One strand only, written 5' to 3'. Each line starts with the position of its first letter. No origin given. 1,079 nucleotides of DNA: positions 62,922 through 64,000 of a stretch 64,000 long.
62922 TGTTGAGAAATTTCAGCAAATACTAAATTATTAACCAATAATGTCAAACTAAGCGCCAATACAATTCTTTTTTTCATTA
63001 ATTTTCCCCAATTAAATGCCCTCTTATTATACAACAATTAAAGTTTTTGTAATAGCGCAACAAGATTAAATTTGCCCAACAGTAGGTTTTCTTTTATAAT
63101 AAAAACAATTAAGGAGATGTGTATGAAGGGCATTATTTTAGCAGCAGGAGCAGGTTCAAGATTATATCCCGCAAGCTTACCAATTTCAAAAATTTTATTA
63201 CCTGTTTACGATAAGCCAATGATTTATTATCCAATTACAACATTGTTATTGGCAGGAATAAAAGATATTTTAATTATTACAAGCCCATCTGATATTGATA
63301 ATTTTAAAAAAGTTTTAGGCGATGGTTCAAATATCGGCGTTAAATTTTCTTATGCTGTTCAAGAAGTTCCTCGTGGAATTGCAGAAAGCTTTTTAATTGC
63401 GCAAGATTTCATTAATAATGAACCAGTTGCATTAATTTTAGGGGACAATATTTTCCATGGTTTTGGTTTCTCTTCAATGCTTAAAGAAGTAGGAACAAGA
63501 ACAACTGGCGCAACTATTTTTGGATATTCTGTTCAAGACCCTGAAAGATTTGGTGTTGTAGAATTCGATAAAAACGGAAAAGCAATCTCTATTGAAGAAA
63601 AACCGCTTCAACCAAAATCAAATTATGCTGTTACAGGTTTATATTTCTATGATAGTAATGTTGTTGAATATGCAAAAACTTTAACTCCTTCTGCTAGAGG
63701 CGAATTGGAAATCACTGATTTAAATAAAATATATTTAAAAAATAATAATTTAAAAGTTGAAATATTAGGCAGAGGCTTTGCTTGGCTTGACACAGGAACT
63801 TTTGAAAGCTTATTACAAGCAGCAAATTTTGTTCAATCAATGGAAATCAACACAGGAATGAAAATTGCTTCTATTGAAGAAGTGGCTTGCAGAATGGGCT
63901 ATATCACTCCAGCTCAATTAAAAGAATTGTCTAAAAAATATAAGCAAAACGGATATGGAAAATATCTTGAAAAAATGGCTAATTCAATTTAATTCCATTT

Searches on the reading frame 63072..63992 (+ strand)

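Call 83: search_protein_families(library=pfam, proteins=[window:63072-63992:+], max_evalue=0.01)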
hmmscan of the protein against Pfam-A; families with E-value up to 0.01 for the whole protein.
window:63072-63992:+ (306 aa): 2 families
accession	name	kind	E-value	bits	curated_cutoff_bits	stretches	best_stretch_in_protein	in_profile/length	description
PF00483.29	NTP_transferase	-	1.5e-67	228.2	21.2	1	19-255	1-243/245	Nucleotidyl transferase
PF12804.13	NTP_transf_3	-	5.5e-07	30.3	27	1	20-128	1-98/160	MobA-like NTP transferase domain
